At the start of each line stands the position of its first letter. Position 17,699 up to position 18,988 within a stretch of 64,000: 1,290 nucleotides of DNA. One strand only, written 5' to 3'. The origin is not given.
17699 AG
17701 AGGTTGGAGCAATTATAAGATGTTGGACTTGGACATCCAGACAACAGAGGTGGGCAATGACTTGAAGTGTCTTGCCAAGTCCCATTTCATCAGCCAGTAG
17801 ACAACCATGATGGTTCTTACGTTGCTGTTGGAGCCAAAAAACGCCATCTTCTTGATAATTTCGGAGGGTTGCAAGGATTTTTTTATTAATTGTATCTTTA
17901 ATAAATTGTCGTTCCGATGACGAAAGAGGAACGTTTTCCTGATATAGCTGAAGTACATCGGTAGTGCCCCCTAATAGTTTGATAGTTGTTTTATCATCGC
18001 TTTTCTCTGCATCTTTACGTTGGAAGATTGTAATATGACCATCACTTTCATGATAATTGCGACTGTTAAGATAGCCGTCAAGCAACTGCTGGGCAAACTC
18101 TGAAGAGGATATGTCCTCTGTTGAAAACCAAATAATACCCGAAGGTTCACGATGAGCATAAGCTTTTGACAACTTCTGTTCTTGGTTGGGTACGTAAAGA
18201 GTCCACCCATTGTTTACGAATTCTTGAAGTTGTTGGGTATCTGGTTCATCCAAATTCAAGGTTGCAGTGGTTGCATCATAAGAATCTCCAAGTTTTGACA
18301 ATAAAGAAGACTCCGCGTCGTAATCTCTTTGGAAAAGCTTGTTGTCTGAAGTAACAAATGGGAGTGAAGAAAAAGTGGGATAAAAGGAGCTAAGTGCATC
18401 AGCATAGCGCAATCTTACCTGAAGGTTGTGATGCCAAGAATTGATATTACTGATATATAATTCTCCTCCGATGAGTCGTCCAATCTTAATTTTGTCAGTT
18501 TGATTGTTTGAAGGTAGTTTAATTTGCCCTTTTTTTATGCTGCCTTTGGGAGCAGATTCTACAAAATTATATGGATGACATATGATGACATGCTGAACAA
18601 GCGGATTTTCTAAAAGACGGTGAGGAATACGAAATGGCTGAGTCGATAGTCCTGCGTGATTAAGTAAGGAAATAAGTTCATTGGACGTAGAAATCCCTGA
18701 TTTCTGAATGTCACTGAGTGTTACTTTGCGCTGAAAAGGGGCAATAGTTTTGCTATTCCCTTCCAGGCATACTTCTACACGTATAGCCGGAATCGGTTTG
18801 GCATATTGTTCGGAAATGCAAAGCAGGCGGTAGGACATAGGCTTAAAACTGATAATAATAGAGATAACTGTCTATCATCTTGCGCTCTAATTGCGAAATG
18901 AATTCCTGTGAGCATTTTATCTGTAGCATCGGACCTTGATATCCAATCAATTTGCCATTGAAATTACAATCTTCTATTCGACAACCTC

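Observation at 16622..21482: Operon coupling an M42 peptidase, a short Cys peptide and an RRE-radical SAM/SPASM maturase to an SNF2 ATPase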

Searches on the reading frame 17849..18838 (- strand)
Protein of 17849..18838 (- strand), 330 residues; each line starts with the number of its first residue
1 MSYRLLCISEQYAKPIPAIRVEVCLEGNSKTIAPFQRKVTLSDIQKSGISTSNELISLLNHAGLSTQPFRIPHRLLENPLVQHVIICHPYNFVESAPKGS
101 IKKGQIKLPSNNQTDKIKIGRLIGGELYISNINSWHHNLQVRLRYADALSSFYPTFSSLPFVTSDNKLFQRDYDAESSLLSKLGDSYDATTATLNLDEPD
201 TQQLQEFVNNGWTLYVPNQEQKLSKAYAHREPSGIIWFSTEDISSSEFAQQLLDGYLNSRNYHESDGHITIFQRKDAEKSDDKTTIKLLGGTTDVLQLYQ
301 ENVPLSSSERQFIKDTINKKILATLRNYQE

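Call 42: predict_structure(alignment_id=A2)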
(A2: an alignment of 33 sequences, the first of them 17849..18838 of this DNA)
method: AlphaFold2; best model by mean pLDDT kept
length: 330 residues; sequences in the alignment: 33
mean_pLDDT: 83.0   pTM: 0.72
mean pLDDT of the five models: 83.0, 82.9, 81.3, 80.7, 80.2
residues with pLDDT >= 90: 158; 70-90: 96; 50-70: 71; < 50: 5
segments of 3 or more residues with pLDDT < 50: 265-268
pLDDT, mean of each block of 10 residues (from residue 1): 89 90 84 87 81 88 92 93 93 91 90 80 96 92 95 93 93 96 93 92 93 92 89 80 72 65 53 54 56 59 77 79 61
secondary structure, 60 per line:
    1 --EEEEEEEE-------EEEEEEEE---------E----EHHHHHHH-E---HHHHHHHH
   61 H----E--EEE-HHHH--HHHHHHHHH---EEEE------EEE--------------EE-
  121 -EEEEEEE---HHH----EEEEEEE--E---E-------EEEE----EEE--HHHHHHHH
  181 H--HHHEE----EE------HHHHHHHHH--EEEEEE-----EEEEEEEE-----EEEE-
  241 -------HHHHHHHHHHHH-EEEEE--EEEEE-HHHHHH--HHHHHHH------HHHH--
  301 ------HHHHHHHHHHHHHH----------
elements in order: E3-10 E18-25 H41-47 H53-61 E69-71 H73-76 H79-87 E91-94 E101-103 E122-128 E139-145 E160-163 E168-170 H173-181 H201-209 E212-217 E223-230 E236-239 H248-259 E261-265 E268-272 H274-279 H282-288 H295-298 H307-320

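Call 45: fold_search(model_id=the predicted structure, library=pdb)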
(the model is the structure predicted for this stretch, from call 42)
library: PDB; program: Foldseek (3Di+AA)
matches with E <= 10: 254; with E <= 0.001: 0
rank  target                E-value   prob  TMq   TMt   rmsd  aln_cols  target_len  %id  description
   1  6erg_E                2.2e-01  0.02  0.09  0.07  25.7       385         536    8  Complex of XLF and heterodimer Ku bound to DNA (released 2018-10-17)
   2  6erg_B                2.6e-01  0.02  0.09  0.07  25.8       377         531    8  Complex of XLF and heterodimer Ku bound to DNA (released 2018-10-17)
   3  8asc_B                4.0e-01  0.02  0.09  0.07  25.5       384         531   10  Ku70/80 binds to the Ku-binding motif of PAXX (released 2023-06-21)
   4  9n81_B                4.5e-01  0.02  0.09  0.07  25.7       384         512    8  A gap-filling complex with Pol mu engaged in the NHEJ Pathway (released 2025-04-23)
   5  1jeq_B                4.5e-01  0.02  0.09  0.07  26.2       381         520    9  Crystal Structure of the Ku Heterodimer (released 2001-08-15)
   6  8gmb                  4.8e-01  0.03  0.09  0.08  18.7       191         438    9  Crystal structure of the full-length Bruton's tyrosine kinase (PH-TH domain not visible) (released 2023-08-16)
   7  6erh_D                5.4e-01  0.02  0.11  0.08  25.8       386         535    9  Complex of XLF and heterodimer Ku bound to DNA (released 2018-10-17)
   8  7nfe_C                6.0e-01  0.02  0.09  0.07  24.9       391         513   11  Cryo-EM structure of NHEJ super-complex (monomer) (released 2021-08-18)
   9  9gd7_L                6.4e-01  0.02  0.10  0.07  26.1       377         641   10  DNA-PK Ku80 mediated dimer bound to DNA polymerase Lambda and DNA ligase 4/XRCC4 (released 2025-08-13)
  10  8asc_P                6.4e-01  0.01  0.09  0.07  25.5       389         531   10  Ku70/80 binds to the Ku-binding motif of PAXX (released 2023-06-21)
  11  7nfc_C                7.2e-01  0.02  0.10  0.08  26.1       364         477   10  Cryo-EM structure of NHEJ super-complex (dimer) (released 2021-08-18)
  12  1jey_B                7.2e-01  0.02  0.10  0.07  25.7       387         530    9  Crystal Structure of the Ku heterodimer bound to DNA (released 2001-08-10)
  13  7zyg_B                7.7e-01  0.02  0.11  0.08  26.6       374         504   10  CryoEM structure of Ku heterodimer bound to DNA, PAXX and XLF (released 2023-06-07)
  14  1uwv                  8.1e-01  0.06  0.13  0.11  17.9       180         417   16  Crystal Structure of RumA, the iron-sulfur cluster containing E. coli 23S Ribosomal RNA 5-Methyluridine Methyltransferas (released 2004-03-18)
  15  9n82_b                8.1e-01  0.02  0.11  0.08  25.6       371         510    9  The ligation (AMP-Lys) complex in the NHEJ pathway (released 2025-04-23)
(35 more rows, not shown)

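Call 86: search_protein_representatives(protein=window:17849-18838:-)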
Query: 330 residues. Proteins with E-value up to 0.001 (for the whole library): 41; up to 1e-10: 31; up to 1e-30: 19. The best 41 are listed.
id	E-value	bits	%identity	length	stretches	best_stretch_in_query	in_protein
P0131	8.1e-110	383.0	56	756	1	1-329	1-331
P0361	7.0e-60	219.0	37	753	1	2-330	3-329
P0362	2.4e-58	213.9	34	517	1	1-329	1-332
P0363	3.1e-57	210.3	40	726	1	31-329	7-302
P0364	8.0e-56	205.6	37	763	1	1-329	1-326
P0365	2.1e-55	204.2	34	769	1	1-329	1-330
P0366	1.5e-53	198.2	35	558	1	18-329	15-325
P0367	8.2e-53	195.7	35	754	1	1-329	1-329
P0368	7.6e-52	192.5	46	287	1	1-225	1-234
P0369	9.2e-49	182.4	34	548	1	1-329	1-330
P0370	8.7e-48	179.2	37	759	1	1-329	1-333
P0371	1.6e-47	178.4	35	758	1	1-329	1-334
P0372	9.5e-42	159.4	31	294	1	1-283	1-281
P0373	5.6e-41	156.8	33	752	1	18-329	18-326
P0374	7.5e-40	153.1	50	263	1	170-329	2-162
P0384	1.4e-13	66.9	27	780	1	6-320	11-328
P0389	5.7e-11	58.3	25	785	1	10-290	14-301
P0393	4.4e-06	42.2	29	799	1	55-289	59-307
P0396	3.7e-04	35.9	22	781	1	4-294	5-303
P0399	4.2e-04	35.7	25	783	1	28-287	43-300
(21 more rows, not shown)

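Call 90: find_encoding_contigs(protein=P0384, flank=10000, max_places=2)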
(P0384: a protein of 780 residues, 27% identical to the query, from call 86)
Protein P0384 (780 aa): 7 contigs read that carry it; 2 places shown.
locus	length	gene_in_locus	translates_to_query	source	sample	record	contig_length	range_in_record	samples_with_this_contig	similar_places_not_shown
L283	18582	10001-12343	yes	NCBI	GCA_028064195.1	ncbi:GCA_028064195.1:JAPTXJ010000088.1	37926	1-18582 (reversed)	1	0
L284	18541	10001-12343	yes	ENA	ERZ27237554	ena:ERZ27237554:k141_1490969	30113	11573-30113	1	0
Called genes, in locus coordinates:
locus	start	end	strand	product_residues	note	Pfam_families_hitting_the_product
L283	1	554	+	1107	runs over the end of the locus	PF18731:HEPN_Swt1, PF04465:DUF499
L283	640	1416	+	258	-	PF08378:NERD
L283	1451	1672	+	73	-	PF09720:Unstab_antitox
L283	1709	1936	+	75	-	-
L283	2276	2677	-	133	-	PF00583:Acetyltransf_1, PF13673:Acetyltransf_10 (weak), PF13508:Acetyltransf_7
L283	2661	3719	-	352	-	PF13522:GATase_6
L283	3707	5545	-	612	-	PF12224:Amidoligase_2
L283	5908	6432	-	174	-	-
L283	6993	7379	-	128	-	-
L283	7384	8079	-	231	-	-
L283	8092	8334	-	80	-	-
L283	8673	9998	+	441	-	PF13353:Fer4_12, PF04055:Radical_SAM, PF13186:SPASM (weak)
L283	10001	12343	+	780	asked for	PF00176:SNF2-rel_dom, PF04851:ResIII, PF00271:Helicase_C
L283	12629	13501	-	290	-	-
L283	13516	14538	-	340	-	-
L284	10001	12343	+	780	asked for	PF00176:SNF2-rel_dom, PF04851:ResIII, PF00271:Helicase_C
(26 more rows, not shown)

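Call 93: find_encoding_contigs(protein=P0393, flank=10000, max_places=2)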
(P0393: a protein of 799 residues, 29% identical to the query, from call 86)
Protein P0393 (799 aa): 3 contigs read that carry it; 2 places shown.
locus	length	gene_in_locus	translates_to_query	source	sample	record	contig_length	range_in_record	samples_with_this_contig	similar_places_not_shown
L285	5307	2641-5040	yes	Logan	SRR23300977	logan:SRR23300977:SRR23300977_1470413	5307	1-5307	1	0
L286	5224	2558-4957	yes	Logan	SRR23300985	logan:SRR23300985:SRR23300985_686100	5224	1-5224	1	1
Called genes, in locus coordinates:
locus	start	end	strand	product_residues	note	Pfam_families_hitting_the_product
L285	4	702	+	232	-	-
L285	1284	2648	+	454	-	PF04055:Radical_SAM, PF13353:Fer4_12 (weak)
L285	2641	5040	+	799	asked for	PF00176:SNF2-rel_dom, PF04851:ResIII (weak), PF00271:Helicase_C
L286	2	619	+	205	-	?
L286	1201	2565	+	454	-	PF04055:Radical_SAM, PF13353:Fer4_12 (weak)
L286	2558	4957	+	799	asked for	PF00176:SNF2-rel_dom, PF04851:ResIII (weak), PF00271:Helicase_C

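Call 94: find_encoding_contigs(protein=P0396, flank=10000, max_places=2)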
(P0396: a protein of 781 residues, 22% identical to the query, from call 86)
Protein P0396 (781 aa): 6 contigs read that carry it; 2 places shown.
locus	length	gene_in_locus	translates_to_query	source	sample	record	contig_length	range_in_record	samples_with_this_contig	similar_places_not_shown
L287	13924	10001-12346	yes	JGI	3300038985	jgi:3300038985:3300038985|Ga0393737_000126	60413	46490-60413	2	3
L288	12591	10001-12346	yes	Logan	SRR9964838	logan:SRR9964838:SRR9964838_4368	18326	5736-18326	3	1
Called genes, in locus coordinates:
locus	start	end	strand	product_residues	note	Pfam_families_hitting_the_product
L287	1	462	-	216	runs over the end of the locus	-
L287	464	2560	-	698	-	PF00350:Dynamin_N, PF01926:MMR_HSR1 (weak)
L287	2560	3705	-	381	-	-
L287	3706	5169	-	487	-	PF00350:Dynamin_N, PF01926:MMR_HSR1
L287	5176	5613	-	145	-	-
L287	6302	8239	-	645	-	PF07676:PD40 (faint), PF00326:Peptidase_S9, PF20434:BD-FAE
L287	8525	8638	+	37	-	-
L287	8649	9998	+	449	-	PF04055:Radical_SAM, PF13353:Fer4_12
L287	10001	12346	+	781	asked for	PF00176:SNF2-rel_dom, PF04851:ResIII, PF00271:Helicase_C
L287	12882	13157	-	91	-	-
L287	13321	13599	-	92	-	-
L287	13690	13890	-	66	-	PF13860:FlgD_ig (weak)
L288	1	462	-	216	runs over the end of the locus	-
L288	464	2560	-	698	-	PF00350:Dynamin_N, PF01926:MMR_HSR1 (weak)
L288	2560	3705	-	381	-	-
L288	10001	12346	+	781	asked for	PF00176:SNF2-rel_dom, PF04851:ResIII, PF00271:Helicase_C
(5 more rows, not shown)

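Call 98: find_encoding_contigs(protein=P0389, flank=10000, max_places=2)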
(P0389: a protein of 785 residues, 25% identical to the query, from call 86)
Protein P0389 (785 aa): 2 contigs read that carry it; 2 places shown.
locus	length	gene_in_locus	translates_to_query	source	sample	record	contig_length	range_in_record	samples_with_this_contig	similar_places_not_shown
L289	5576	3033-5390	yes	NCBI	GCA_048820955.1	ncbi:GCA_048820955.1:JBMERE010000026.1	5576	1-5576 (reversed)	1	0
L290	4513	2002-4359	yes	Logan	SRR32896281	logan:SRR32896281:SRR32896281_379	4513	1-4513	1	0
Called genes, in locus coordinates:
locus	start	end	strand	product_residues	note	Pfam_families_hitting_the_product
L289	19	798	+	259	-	PF01209:Ubie_methyltran, PF05175:MTS (weak), PF13489:Methyltransf_23, PF13847:Methyltransf_31, PF08241:Methyltransf_11, PF08242:Methyltransf_12, PF13649:Methyltransf_25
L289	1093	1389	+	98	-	PF00856:SET (weak)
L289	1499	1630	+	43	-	-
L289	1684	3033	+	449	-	PF04055:Radical_SAM, PF13353:Fer4_12 (weak)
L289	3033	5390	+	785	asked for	PF00176:SNF2-rel_dom, PF00270:DEAD (weak), PF04851:ResIII, PF00271:Helicase_C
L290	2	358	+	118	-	?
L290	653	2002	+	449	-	PF04055:Radical_SAM, PF13353:Fer4_12 (weak)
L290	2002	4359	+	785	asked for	PF00176:SNF2-rel_dom, PF00270:DEAD (weak), PF04851:ResIII, PF00271:Helicase_C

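Call 99: find_encoding_contigs(protein=P0399, flank=10000, max_places=2)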
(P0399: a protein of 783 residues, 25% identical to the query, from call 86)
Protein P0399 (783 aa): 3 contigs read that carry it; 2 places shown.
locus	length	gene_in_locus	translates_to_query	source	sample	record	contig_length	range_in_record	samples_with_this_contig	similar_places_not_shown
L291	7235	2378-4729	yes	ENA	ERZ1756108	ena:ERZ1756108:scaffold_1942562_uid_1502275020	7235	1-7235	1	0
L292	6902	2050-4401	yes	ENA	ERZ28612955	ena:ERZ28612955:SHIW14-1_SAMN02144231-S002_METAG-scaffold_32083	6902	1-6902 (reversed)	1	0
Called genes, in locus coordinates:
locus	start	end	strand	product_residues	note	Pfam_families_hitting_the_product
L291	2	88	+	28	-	?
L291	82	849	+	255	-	-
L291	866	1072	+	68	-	-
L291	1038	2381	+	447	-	PF13353:Fer4_12, PF04055:Radical_SAM, PF13186:SPASM (faint)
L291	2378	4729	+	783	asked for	PF00176:SNF2-rel_dom, PF04851:ResIII, PF00271:Helicase_C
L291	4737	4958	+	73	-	-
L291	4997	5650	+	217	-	PF01564:Spermine_synth (weak)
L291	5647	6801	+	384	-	-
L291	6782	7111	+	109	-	-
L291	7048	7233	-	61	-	?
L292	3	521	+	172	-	?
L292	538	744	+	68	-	-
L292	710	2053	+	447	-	PF13353:Fer4_12, PF04055:Radical_SAM, PF13186:SPASM (faint)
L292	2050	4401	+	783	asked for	PF00176:SNF2-rel_dom, PF04851:ResIII, PF00271:Helicase_C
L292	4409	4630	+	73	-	-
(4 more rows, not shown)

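Call 112: fold_search(model_id=the predicted structure, library=viral)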
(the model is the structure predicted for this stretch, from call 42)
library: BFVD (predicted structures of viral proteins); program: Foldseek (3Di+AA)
matches with E <= 10: 426; with E <= 0.001: 0
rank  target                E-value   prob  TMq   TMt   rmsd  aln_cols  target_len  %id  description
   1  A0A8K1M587            6.3e-02  0.16  0.12  0.09  15.8       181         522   12  Replication-associated protein [Red panda feces-associated circular DNA virus 15]
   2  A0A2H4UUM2            6.3e-02  0.09  0.10  0.12  21.7       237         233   12  Uncharacterized protein [Bodo saltans virus]
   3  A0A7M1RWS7            6.3e-02  0.06  0.10  0.06  23.6       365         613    9  Uncharacterized protein [uncultured phage cr3_1]
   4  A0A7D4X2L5            1.1e-01  0.63  0.11  0.10  12.2        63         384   22  (no name in the UniProt tables at hand)
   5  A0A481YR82            2.5e-01  0.09  0.07  0.12  20.1       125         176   18  Uncharacterized protein [Pithovirus LCDPAC02]
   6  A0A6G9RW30            2.5e-01  0.04  0.10  0.06  20.7       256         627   12  Uncharacterized protein [Halorubrum virus Serpecor1]
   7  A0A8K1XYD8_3          3.1e-01  0.02  0.09  0.03  31.2       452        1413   10  (no name in the UniProt tables at hand)
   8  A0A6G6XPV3            3.5e-01  0.09  0.14  0.15  13.6       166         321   11  (no name in the UniProt tables at hand)
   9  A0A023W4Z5            3.7e-01  0.11  0.07  0.16  18.7       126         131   10  Uncharacterized protein [Serratia phage PS2]
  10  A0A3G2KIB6            3.9e-01  0.05  0.10  0.11  22.1       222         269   14  Uncharacterized protein [Arthrobacter phage Peas]
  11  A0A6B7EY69            3.9e-01  0.02  0.09  0.08  32.9       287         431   11  (no name in the UniProt tables at hand)
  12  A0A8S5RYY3            4.2e-01  0.04  0.09  0.13  17.5       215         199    6  Uncharacterized protein [Myoviridae sp. ctNQV2]
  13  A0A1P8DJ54            4.4e-01  0.08  0.10  0.14  15.4       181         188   10  (no name in the UniProt tables at hand)
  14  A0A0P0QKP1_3          4.4e-01  0.02  0.10  0.05  21.8       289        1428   11  (no name in the UniProt tables at hand)
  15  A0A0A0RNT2            4.7e-01  0.10  0.10  0.28  11.1       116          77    9  Uncharacterized protein [Bacillus phage Mater]
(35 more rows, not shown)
